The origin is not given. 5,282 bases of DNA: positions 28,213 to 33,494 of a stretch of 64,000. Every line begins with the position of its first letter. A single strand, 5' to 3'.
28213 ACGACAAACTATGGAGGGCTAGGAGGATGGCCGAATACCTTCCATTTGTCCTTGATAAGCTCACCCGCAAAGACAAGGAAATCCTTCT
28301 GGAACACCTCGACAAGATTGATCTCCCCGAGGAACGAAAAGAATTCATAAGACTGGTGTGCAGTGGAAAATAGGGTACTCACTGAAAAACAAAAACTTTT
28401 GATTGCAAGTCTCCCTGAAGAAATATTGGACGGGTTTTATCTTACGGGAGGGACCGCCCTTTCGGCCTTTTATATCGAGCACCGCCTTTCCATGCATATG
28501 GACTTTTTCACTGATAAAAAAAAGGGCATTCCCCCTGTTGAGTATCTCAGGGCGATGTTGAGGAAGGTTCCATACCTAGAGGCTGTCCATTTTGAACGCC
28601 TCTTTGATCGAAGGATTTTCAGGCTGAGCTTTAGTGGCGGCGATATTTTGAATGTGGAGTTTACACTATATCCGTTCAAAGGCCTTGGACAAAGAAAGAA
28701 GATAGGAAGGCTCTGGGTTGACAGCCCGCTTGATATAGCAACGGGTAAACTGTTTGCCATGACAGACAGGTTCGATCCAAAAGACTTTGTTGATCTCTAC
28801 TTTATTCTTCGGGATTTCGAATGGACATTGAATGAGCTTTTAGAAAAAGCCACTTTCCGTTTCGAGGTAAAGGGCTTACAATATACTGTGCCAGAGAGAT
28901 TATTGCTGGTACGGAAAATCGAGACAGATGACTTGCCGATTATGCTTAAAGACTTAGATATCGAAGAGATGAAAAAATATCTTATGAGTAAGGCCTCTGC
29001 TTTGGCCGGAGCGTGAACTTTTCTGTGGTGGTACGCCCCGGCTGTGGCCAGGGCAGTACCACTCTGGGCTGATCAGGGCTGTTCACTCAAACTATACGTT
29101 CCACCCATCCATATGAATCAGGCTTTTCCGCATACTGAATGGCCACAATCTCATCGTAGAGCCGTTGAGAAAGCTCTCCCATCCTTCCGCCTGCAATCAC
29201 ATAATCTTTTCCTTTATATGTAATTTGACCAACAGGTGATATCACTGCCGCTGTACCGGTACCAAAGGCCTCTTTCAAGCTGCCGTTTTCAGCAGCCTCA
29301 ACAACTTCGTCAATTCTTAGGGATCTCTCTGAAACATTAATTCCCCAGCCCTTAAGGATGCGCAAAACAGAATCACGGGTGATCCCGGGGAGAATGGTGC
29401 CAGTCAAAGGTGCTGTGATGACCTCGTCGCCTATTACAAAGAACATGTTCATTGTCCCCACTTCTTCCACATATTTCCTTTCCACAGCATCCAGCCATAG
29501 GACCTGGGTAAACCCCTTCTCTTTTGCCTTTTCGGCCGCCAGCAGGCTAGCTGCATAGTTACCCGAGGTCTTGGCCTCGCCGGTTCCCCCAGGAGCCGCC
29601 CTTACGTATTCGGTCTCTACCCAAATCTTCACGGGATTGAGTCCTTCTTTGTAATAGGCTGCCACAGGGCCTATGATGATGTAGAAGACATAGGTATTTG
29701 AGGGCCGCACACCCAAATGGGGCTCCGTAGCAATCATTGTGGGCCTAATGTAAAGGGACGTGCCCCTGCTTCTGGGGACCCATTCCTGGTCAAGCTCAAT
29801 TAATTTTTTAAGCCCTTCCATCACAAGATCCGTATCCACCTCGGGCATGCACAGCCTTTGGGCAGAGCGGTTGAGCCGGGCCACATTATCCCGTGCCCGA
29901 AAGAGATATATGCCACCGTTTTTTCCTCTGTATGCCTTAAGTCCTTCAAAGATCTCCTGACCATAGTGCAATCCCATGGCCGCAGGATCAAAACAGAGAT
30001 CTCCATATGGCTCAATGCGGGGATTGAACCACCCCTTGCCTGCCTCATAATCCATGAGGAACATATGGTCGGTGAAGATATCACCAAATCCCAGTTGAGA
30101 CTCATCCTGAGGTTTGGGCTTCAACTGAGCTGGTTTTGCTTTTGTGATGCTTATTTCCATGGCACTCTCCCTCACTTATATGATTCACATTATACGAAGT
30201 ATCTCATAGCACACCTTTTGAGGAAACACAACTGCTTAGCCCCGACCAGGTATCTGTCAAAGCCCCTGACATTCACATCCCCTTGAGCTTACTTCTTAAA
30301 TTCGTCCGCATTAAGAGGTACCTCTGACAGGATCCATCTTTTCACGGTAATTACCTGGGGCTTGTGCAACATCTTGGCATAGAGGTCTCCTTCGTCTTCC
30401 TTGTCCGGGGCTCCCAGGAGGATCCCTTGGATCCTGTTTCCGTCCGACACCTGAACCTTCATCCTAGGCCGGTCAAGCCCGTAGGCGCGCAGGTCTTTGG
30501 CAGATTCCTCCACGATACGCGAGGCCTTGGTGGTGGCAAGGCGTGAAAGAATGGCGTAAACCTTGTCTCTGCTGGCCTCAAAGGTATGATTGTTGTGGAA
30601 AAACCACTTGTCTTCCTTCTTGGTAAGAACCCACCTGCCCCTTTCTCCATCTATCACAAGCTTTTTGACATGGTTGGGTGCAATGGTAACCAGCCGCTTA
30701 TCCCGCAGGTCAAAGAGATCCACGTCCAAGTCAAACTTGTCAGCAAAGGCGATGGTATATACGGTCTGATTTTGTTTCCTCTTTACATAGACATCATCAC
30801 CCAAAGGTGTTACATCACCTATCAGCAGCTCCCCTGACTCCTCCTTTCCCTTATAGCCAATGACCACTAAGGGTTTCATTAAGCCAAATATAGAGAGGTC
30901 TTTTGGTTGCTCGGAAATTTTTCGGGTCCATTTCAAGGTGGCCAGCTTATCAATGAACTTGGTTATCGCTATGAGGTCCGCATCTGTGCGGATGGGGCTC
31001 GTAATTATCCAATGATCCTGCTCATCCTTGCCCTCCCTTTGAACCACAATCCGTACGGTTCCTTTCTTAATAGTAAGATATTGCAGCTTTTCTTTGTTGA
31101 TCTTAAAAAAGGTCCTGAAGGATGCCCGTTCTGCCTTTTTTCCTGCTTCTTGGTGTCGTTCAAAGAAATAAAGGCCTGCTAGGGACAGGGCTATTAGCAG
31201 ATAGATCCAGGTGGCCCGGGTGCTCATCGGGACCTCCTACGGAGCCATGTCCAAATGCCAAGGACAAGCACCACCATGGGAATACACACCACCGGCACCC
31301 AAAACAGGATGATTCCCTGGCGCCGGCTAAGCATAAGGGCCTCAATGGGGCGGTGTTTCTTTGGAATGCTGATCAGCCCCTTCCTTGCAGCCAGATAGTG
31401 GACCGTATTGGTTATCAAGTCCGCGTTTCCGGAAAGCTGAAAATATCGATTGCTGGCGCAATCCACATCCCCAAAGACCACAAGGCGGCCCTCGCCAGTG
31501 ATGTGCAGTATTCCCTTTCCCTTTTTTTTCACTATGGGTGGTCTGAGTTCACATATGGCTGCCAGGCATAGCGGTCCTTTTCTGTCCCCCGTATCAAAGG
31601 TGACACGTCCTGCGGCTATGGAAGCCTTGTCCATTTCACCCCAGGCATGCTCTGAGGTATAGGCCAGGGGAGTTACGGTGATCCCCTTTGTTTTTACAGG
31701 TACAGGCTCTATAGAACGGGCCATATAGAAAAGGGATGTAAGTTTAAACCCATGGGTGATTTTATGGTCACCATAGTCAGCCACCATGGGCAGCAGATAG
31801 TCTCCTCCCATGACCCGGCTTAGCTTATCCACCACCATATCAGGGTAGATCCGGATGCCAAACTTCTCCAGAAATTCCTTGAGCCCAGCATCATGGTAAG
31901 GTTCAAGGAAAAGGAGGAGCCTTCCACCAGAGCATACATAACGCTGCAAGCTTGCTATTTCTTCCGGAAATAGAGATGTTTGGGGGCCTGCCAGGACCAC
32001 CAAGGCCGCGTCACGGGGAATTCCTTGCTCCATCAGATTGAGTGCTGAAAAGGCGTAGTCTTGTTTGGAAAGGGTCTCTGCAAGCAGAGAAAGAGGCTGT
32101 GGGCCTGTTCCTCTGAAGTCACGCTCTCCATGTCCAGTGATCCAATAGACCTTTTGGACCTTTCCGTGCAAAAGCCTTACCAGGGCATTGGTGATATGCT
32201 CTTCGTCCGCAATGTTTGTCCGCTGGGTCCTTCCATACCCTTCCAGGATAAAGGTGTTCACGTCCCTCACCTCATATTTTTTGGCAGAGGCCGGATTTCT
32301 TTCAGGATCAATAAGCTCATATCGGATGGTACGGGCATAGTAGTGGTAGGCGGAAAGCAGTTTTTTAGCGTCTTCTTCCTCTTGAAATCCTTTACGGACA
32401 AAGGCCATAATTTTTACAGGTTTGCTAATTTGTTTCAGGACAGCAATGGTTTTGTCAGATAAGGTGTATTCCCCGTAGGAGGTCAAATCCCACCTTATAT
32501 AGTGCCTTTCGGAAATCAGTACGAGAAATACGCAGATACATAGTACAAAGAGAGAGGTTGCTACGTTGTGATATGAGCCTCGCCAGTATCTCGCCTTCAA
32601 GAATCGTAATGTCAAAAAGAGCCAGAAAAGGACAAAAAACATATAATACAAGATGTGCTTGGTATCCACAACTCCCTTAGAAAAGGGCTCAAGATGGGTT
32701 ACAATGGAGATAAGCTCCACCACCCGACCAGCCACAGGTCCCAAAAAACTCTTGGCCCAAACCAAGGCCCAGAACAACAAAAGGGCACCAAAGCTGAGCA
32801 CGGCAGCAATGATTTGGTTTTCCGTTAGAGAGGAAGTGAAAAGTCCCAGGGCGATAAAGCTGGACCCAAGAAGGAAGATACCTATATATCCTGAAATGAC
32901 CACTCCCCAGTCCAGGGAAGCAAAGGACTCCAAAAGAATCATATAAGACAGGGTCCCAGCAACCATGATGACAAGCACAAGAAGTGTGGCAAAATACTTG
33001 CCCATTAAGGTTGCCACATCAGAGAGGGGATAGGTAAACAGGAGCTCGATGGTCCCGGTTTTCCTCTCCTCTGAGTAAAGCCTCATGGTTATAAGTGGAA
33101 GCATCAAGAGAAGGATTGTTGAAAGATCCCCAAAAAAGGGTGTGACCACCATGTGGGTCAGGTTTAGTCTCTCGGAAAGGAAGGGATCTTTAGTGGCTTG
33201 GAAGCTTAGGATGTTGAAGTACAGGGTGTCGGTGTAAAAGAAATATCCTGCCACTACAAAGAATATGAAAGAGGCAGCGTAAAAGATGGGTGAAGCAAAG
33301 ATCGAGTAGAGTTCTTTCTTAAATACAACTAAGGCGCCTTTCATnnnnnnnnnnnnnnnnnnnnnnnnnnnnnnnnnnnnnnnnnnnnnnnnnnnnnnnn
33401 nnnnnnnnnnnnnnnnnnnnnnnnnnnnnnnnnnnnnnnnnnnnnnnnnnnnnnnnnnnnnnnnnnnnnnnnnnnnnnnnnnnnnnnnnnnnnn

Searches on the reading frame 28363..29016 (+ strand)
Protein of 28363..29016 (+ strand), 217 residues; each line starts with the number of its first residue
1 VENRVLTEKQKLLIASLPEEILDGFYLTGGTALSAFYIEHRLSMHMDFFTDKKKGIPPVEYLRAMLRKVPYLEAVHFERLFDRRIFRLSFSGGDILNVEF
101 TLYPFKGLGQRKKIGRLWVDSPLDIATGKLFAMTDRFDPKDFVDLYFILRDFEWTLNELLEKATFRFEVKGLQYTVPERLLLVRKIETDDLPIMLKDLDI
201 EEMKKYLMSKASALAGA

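Call 8: search_protein_families(library=pfam, proteins=[window:28363-29016:+], max_evalue=0.01)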
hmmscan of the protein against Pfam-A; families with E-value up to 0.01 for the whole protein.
window:28363-29016:+ (217 aa): 1 family
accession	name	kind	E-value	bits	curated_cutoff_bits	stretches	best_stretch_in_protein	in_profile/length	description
PF08843.17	AbiEii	-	1.7e-13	51.5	22.5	1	23-201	13-226/238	Nucleotidyl transferase AbiEii toxin, Type IV TA system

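Call 13: search_protein_families(library=ncbifam, proteins=[window:28363-29016:+], max_evalue=0.1)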
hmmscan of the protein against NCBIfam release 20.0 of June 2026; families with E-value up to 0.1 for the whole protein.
window:28363-29016:+ (217 aa): 0 families

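Call 56: search_protein_families(library=padloc, proteins=[window:28363-29016:+], max_evalue=0.01)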
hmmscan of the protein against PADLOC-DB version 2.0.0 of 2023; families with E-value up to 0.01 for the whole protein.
window:28363-29016:+ (217 aa): 11 families
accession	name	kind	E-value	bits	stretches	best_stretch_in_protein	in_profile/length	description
PDLC02304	AbiEii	-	7.2e-08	30.7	1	124-184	163-221/260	AbiEii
PDLC02307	AbiEii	-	6.9e-06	24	0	9-54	7-52/219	AbiEii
PDLC02298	AbiEii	-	7.5e-05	20.2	0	25-55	28-58/220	AbiEii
PDLC02305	AbiEii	-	0.0001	19.6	0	121-170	163-211/306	AbiEii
PDLC02328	AbiEii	-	0.0004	18.3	0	124-157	117-150/203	AbiEii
PDLC02323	AbiEii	-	0.00045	17.9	0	10-54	25-69/248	AbiEii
PDLC02324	AbiEii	-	0.0011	16.7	1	26-210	28-212/231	AbiEii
PDLC02290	AbiEii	-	0.0021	15.6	0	124-152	135-163/290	AbiEii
PDLC02288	AbiEii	-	0.0057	13.6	0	139-172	194-227/294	AbiEii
PDLC02296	AbiEii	-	0.0088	13.2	0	19-53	40-74/282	AbiEii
PDLC02303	AbiEii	-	0.0092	13.4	0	13-51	29-68/249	AbiEii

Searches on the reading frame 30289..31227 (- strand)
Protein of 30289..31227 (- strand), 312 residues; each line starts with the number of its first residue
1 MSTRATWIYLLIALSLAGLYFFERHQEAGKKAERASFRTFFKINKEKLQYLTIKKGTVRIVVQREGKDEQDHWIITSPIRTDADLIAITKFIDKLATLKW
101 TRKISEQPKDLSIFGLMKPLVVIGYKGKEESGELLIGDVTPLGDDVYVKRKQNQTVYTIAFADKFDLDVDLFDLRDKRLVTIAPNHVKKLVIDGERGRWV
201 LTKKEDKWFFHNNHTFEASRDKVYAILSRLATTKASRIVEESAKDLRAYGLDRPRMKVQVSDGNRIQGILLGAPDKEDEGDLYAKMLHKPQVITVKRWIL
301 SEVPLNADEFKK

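Call 9: search_protein_families(library=pfam, proteins=[window:30289-31227:-], max_evalue=0.01)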
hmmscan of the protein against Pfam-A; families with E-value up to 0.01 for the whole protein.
window:30289-31227:- (312 aa): 1 family
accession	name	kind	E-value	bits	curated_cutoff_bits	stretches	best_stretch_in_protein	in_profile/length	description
PF14238.11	DUF4340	-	2e-38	132.9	25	2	73-208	1-136/183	Domain of unknown function (DUF4340)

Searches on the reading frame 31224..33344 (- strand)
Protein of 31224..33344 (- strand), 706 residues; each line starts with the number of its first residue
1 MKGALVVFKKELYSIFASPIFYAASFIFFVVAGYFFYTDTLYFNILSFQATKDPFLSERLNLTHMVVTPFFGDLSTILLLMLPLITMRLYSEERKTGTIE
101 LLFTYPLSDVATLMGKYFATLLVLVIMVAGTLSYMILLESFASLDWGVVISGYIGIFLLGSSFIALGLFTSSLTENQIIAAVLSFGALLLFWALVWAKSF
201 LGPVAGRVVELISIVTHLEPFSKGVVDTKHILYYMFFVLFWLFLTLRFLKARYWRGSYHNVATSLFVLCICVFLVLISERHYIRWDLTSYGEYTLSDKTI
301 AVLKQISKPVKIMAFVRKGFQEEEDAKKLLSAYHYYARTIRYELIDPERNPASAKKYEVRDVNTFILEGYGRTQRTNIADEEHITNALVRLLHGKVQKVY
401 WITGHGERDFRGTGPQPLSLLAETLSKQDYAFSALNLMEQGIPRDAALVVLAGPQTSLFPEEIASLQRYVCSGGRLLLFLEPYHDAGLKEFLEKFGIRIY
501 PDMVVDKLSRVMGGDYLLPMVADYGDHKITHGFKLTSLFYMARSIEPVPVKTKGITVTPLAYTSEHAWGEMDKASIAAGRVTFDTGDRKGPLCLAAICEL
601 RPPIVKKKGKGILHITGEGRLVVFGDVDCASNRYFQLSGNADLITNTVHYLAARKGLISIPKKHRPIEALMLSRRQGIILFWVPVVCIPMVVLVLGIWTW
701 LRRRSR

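Call 9: search_protein_families(library=pfam, proteins=[window:31224-33344:-], max_evalue=0.01)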
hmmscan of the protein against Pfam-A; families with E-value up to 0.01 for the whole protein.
window:31224-33344:- (706 aa): 7 families
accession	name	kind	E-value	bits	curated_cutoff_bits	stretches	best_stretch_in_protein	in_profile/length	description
PF09822.16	ABC_transp_aux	-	2.9e-33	115.8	34.7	1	397-646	2-287/288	ABC-type uncharacterized transport system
PF23357.1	DUF7088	-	1.6e-11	44.7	27.8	1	293-373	5-94/105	Domain of unknown function (DUF7088)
PF12679.13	ABC2_membrane_2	-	1.1e-07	31.9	27.2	1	6-192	2-196/283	ABC-2 family transporter protein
PF14258.12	DUF4350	-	5.6e-05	23.9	30.4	1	443-646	36-179/181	Domain of unknown function (DUF4350)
PF23355.1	IFT52_GIFT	-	7.8e-05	22.3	27.2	1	441-505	41-109/246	IFT52 GIFT domain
PF12698.13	ABC2_membrane_3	-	0.00018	21.1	31.6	1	76-195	169-286/347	ABC-2 family transporter protein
PF12730.13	ABC2_membrane_4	-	0.00042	20.8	27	1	18-185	12-173/179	ABC-2 family transporter protein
